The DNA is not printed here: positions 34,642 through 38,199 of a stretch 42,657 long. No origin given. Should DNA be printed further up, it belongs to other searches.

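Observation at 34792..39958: Translationally coupled trio (GT2-fused polytopic giant + four-module DUF5719-like exoprotein + membrane CxxC thioredoxin-fold protein): candidate uncharacterised envelope-glycan machine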

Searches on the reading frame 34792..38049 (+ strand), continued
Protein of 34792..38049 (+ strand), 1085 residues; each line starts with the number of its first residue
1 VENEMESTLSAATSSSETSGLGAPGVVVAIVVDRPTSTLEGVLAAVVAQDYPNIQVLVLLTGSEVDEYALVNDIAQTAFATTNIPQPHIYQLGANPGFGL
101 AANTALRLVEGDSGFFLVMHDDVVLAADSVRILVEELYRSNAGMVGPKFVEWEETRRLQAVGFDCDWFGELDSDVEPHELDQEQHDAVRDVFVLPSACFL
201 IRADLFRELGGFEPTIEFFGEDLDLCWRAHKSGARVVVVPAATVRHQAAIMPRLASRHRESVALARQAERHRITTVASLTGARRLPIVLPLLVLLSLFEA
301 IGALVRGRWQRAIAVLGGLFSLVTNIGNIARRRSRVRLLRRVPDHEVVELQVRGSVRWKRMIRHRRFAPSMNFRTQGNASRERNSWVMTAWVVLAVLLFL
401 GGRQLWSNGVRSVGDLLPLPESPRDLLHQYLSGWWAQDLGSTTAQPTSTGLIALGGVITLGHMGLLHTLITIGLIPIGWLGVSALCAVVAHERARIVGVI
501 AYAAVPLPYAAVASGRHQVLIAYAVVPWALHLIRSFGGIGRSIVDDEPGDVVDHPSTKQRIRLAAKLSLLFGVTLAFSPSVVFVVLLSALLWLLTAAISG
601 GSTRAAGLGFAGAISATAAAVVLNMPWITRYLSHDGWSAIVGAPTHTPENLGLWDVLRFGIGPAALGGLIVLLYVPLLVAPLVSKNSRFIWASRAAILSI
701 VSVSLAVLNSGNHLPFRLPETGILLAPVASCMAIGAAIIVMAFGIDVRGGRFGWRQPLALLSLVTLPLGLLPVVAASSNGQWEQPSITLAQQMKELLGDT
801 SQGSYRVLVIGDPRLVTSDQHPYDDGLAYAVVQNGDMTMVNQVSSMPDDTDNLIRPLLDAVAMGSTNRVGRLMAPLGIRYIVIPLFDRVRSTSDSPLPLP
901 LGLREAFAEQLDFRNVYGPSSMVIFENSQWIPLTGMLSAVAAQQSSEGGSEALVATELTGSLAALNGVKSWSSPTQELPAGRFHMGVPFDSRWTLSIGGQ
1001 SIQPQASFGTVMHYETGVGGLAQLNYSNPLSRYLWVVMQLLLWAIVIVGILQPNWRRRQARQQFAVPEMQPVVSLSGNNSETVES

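Call 12: find_homologous_proteins(query=window:34792-38049:+, max_evalue=0.00001)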
Query window:34792-38049:+ (1085 aa): 2462 proteins with E <= 0.00001 among 8000 candidates; the best 120 are listed.
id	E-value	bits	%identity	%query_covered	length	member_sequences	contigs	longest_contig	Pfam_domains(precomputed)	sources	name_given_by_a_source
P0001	0.0e+0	2206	92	98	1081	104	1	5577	PF13632.13,PF13641.13,PF00535.33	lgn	-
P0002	0.0e+0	2145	88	98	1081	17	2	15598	PF13632.13,PF13641.13,PF00535.33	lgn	-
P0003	0.0e+0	2143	89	98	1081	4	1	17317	PF13632.13,PF13641.13,PF00535.33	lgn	-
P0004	0.0e+0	2141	88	100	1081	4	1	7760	PF13632.13,PF13641.13,PF00535.33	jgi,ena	-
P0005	0.0e+0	2125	87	100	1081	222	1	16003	PF13632.13,PF13641.13,PF00535.33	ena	-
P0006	0.0e+0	2077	85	100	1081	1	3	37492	PF13632.13,PF13641.13,PF00535.33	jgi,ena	-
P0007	0.0e+0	1935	80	99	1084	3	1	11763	PF13632.13,PF13641.13,PF00535.33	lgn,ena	-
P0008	0.0e+0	1929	80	99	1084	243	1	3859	PF13632.13,PF13641.13,PF00535.33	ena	-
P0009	0.0e+0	1921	79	99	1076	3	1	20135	PF13632.13,PF13641.13,PF00535.33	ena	-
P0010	0.0e+0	1920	80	99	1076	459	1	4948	PF13632.13,PF13641.13,PF00535.33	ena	-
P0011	0.0e+0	1910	79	99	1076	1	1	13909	PF13632.13,PF13641.13,PF00535.33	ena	-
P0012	0.0e+0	1547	66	97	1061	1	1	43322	PF13632.13,PF13641.13,PF00535.33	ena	-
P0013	0.0e+0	1302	56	99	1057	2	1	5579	-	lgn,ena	-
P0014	0.0e+0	1287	55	99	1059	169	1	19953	PF13641.13,PF00535.33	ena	-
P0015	0.0e+0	1286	55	99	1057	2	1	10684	PF13641.13,PF00535.33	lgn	-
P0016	0.0e+0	1282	55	99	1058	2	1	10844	PF13641.13,PF00535.33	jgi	jgi:GT2 family glycosyltransferase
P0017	0.0e+0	1280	55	98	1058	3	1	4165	PF13641.13,PF00535.33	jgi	jgi:GT2 family glycosyltransferase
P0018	0.0e+0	1271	55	97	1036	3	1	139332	PF13641.13,PF00535.33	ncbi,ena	-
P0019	0.0e+0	1265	56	96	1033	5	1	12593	PF13641.13,PF00535.33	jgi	-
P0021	0.0e+0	1201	53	99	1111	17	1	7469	PF13632.13,PF13641.13,PF00535.33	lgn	-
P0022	0.0e+0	1188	52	99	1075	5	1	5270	PF13632.13,PF13641.13,PF00535.33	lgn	-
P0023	0.0e+0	1187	53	94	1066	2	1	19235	PF13632.13,PF13641.13,PF00535.33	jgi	-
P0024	0.0e+0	1185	52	99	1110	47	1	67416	PF13632.13,PF13641.13,PF00535.33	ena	-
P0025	0.0e+0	1184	53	94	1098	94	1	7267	PF13632.13,PF13641.13,PF00535.33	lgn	-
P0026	0.0e+0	1181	53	94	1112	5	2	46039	PF13632.13,PF13641.13,PF00535.33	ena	-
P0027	0.0e+0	1179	52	99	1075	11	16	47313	PF13632.13,PF13641.13,PF00535.33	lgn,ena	-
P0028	0.0e+0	1176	52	98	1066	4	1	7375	PF13632.13,PF13641.13,PF00535.33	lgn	-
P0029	0.0e+0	1174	53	95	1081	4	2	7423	PF13632.13,PF13641.13,PF00535.33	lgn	-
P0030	0.0e+0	1172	52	95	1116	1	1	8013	PF13632.13,PF13641.13,PF00535.33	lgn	-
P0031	0.0e+0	1169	52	99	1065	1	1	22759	PF13632.13,PF13641.13,PF00535.33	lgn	-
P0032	0.0e+0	1167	51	98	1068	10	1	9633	PF13632.13,PF13641.13,PF00535.33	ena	-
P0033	0.0e+0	1167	52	97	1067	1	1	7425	PF13641.13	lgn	-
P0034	0.0e+0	1166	52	97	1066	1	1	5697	PF13641.13,PF00535.33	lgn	-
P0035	0.0e+0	1163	52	97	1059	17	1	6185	PF13632.13,PF13641.13,PF00535.33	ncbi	-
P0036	0.0e+0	1162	52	97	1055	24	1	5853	PF13632.13,PF13641.13,PF00535.33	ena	-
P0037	0.0e+0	1159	52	95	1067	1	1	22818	PF13641.13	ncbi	-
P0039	0.0e+0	1148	51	96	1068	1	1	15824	PF13641.13,PF00535.33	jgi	jgi:GT2 family glycosyltransferase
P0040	0.0e+0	1147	51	97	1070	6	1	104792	PF13641.13,PF00535.33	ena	-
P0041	0.0e+0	1146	51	97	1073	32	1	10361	PF13641.13,PF00535.33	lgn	-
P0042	0.0e+0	1146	50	99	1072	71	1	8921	PF13632.13,PF13641.13,PF00535.33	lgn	-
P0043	0.0e+0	1140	51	98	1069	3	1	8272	PF13641.13,PF00535.33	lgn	-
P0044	0.0e+0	1135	52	94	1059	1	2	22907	PF13641.13,PF00535.33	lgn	-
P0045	0.0e+0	1134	52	97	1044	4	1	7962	PF13641.13,PF00535.33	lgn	-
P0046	0.0e+0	1128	50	98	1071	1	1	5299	PF13632.13,PF13641.13,PF00535.33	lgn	-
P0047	0.0e+0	1117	50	98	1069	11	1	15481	PF13632.13,PF13641.13,PF00535.33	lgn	-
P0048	0.0e+0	1100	50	98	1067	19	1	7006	PF13641.13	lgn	-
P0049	0.0e+0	1092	49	98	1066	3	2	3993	PF13641.13,PF00535.33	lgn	-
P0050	0.0e+0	1071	49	98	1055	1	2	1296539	PF13632.13,PF13641.13,PF00535.33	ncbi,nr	ncbi:MAG: hypothetical protein B7C54_11250 [Acidimicrobiales bacterium mtb01]|nr:glycosyltransferase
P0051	0.0e+0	1055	49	96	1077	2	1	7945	PF13641.13,PF00535.33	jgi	-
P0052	0.0e+0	1044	49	97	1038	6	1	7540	PF13632.13,PF13641.13,PF00535.33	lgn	-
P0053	0.0e+0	1024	49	95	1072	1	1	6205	PF13632.13,PF13641.13,PF00535.33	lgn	-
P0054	0.0e+0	1013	48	96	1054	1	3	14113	PF13632.13,PF13641.13,PF00535.33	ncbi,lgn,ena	-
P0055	7.7e-298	1009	48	96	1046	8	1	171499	PF13632.13,PF13641.13,PF00535.33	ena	-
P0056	1.8e-297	1008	47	99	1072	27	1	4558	PF13641.13,PF00535.33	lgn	-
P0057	1.3e-295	1001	48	97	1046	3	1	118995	PF13632.13,PF13641.13,PF00535.33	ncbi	-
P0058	6.1e-285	966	48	94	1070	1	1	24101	PF13632.13,PF13641.13,PF00535.33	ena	-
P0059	2.3e-280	951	47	94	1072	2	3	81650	PF13632.13,PF13641.13,PF00535.33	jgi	jgi:GT2 family glycosyltransferase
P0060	1.7e-277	941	46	97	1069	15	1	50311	PF13632.13,PF13641.13,PF00535.33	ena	-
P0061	2.8e-277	941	47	95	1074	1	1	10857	PF13641.13,PF00535.33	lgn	-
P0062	5.6e-275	933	46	96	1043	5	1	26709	PF13632.13,PF13506.14,PF13641.13,PF00535.33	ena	-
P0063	7.1e-275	933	47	98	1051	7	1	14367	PF13632.13,PF13641.13,PF00535.33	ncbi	-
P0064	4.6e-274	930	46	97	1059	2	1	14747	PF13641.13,PF00535.33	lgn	-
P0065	1.2e-271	922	46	96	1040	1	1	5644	PF13632.13,PF13641.13,PF00535.33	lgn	-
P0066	1.6e-270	918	47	92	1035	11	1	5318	PF13632.13,PF13641.13,PF00535.33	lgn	-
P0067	4.3e-268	910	46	96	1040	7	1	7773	PF13632.13,PF13641.13,PF00535.33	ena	-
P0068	4.8e-268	910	46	95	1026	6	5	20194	PF13632.13,PF13641.13,PF00535.33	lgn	-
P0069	1.9e-267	908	46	92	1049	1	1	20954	PF13632.13,PF13641.13,PF00535.33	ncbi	-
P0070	4.7e-267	907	46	93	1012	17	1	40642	PF13641.13,PF00535.33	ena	-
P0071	5.7e-265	900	45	96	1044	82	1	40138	PF13632.13,PF13641.13,PF00535.33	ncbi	ncbi:MAG: glycosyltransferase [Ilumatobacteraceae bacterium]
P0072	2.5e-264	898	44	95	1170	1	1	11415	PF13632.13,PF13641.13,PF00535.33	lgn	-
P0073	7.4e-264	896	46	93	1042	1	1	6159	PF13641.13,PF00535.33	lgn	-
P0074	1.5e-262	892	46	96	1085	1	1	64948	PF13632.13,PF13641.13,PF00535.33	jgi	jgi:GT2 family glycosyltransferase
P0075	1.2e-261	889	43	95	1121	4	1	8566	PF13632.13,PF13641.13,PF00535.33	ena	-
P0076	3.7e-261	887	46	95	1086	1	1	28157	PF13632.13,PF13641.13,PF00535.33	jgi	jgi:GT2 family glycosyltransferase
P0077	4.4e-261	887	45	95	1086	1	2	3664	PF13632.13,PF13641.13,PF00535.33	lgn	-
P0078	5.3e-261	887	44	97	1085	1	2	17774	PF13632.13,PF13641.13,PF00535.33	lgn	-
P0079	5.8e-261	887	44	97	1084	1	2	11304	PF13632.13,PF13641.13,PF00535.33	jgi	jgi:GT2 family glycosyltransferase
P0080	9.2e-261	886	45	97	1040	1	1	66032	PF13641.13,PF00535.33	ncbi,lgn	-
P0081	3.6e-259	881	45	95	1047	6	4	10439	PF13632.13,PF13641.13,PF00535.33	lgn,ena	-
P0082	3.9e-258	877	45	97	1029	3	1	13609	PF13632.13,PF13641.13,PF00535.33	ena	-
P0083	4.2e-258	877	45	97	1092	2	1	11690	PF13632.13,PF13641.13,PF00535.33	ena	-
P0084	3.1e-257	874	43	97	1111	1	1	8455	PF13641.13,PF00535.33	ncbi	-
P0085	3.7e-257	874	45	95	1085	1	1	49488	PF13632.13,PF13641.13,PF00535.33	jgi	jgi:GT2 family glycosyltransferase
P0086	1.1e-256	873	45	94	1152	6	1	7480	PF13641.13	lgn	-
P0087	1.5e-256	872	45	96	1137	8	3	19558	PF13641.13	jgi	-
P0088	3.8e-255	867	43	97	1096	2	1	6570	PF13632.13,PF13641.13,PF00535.33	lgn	-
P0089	6.9e-255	867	44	93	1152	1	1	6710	PF13632.13,PF13641.13,PF00535.33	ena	-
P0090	3.8e-254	864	43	96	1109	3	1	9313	PF13632.13,PF13641.13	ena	-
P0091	9.0e-254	863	43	95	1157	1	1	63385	PF13641.13,PF00535.33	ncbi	ncbi:MAG: glycosyltransferase family 2 protein [Ilumatobacteraceae bacterium]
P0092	2.0e-252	858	42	93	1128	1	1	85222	PF13641.13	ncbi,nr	ncbi:MAG: hypothetical protein JWM34_795 [Ilumatobacteraceae bacterium]|nr:hypothetical protein [Ilu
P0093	3.7e-252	858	43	95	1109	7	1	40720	PF13641.13,PF00535.33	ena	-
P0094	2.1e-251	855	43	94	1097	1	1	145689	PF13632.13,PF13641.13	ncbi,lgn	-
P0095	4.2e-251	854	43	96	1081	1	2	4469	PF13632.13,PF13641.13,PF00535.33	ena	-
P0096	5.1e-251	854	43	93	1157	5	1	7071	PF13632.13,PF13641.13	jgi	-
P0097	6.0e-251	854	43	95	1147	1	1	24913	PF13632.13,PF13641.13,PF00535.33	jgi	jgi:GT2 family glycosyltransferase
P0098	1.1e-250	853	42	95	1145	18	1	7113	PF13632.13,PF13641.13,PF00535.33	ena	-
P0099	1.3e-250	852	43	95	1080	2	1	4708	PF13632.13,PF13641.13,PF00535.33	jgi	-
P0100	1.4e-250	852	44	93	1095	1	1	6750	PF13632.13,PF13641.13,PF00535.33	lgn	-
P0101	1.4e-250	852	42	94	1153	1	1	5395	PF13632.13,PF13641.13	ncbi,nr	ncbi:MAG: hypothetical protein JWN62_3999 [Acidimicrobiales bacterium]|nr:hypothetical protein [Acid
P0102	1.8e-250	852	42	96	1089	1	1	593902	PF13632.13,PF13641.13,PF00535.33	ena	-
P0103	2.0e-250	852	41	96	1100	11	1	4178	PF13641.13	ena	-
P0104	2.9e-250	851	42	96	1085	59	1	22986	PF13632.13,PF13641.13,PF00535.33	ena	-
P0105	3.6e-250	851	43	93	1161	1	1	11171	PF13632.13,PF13641.13,PF00535.33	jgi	jgi:GT2 family glycosyltransferase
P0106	6.8e-250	850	43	94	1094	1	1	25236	PF13632.13,PF13641.13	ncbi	-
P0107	6.9e-250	850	42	96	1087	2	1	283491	PF13632.13,PF13641.13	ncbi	-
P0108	7.0e-250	850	43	92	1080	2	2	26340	PF13632.13,PF13641.13,PF00535.33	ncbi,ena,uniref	ncbi:unannotated protein [freshwater metagenome]|uniref:Unannotated protein n=1 Tax=freshwater metag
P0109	1.2e-249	849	42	97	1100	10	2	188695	PF13632.13,PF13641.13,PF00535.33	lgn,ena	-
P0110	1.4e-249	849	43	96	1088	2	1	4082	PF13632.13,PF13641.13,PF00535.33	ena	-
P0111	3.0e-249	848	44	94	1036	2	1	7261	PF13641.13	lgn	-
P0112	8.2e-249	846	42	97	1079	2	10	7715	PF13641.13,PF00535.33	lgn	-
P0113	2.8e-248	845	44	93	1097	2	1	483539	PF13632.13,PF13641.13,PF00535.33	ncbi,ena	-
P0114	3.3e-248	844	43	94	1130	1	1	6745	PF13632.13,PF13641.13,PF00535.33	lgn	-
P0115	4.3e-248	844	44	94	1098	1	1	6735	PF13632.13,PF13641.13,PF00535.33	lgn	-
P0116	8.9e-248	843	44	94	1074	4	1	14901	PF13641.13,PF00535.33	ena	-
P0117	9.4e-248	843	42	94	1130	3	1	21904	PF13632.13,PF13641.13,PF00535.33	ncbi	-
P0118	2.8e-247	841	43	94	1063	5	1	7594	PF13632.13,PF13641.13,PF00535.33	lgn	-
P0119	2.0e-246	839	42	94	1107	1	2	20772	PF13632.13,PF13641.13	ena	-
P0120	2.1e-246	839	43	94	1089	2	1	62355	PF13632.13,PF13641.13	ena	-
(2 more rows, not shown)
